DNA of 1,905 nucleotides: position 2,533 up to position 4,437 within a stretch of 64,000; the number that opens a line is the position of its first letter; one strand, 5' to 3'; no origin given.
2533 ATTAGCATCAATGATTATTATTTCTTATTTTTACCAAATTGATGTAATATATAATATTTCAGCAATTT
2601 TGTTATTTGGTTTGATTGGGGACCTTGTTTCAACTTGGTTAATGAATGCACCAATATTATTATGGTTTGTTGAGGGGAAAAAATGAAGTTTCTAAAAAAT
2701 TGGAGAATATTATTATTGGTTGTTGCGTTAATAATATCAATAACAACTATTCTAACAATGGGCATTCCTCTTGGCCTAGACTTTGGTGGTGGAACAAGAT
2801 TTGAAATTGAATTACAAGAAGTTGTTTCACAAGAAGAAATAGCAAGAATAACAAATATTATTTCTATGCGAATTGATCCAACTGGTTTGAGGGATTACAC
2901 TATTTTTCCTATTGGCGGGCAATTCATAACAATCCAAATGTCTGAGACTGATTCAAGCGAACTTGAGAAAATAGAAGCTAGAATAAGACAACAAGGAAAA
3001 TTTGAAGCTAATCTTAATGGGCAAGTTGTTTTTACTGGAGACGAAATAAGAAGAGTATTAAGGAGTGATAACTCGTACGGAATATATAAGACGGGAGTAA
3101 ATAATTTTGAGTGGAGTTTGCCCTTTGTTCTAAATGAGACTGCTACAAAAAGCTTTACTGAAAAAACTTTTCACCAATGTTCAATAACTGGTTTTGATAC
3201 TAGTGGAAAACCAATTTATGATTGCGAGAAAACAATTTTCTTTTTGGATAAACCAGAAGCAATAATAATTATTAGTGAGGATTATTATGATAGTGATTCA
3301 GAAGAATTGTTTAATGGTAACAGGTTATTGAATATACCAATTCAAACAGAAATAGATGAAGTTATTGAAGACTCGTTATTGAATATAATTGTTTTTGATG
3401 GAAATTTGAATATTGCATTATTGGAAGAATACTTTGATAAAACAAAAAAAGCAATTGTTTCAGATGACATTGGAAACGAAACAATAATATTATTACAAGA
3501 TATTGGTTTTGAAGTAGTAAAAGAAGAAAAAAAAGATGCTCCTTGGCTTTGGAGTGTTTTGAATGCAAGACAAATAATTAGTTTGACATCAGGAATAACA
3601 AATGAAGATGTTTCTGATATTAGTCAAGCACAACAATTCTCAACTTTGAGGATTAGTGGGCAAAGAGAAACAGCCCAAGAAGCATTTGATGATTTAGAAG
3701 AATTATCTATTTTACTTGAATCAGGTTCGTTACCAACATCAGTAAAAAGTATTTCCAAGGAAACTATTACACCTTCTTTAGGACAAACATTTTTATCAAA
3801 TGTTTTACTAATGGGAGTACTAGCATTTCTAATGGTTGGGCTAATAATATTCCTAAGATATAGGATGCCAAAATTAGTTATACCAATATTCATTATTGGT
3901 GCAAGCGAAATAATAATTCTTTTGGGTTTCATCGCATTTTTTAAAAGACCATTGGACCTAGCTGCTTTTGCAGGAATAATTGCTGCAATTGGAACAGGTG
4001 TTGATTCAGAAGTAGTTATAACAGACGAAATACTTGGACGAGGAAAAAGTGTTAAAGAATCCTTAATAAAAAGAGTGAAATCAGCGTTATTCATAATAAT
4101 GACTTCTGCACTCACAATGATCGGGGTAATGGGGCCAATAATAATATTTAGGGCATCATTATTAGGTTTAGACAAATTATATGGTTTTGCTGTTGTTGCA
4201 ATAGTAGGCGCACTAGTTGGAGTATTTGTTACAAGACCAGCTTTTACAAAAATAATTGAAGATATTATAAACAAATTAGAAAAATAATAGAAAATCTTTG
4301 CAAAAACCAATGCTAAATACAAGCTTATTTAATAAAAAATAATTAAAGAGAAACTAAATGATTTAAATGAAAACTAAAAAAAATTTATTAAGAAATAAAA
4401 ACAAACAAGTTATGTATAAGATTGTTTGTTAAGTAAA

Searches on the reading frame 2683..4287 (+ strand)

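Call 43: search_protein_families(library=pfam, proteins=[window:2683-4287:+], max_evalue=0.001)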
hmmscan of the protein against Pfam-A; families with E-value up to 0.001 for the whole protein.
window:2683-4287:+ (534 aa): 2 families
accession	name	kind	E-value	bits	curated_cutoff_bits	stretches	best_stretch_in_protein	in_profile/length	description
PF02355.23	SecD_SecF_C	-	5.6e-15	55.7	20.5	1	353-517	12-175/189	Protein export membrane protein SecD/SecF, C-terminal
PF07549.19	Sec_GG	-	0.00034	20.5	20.3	1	23-45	3-25/28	SecD/SecF GG Motif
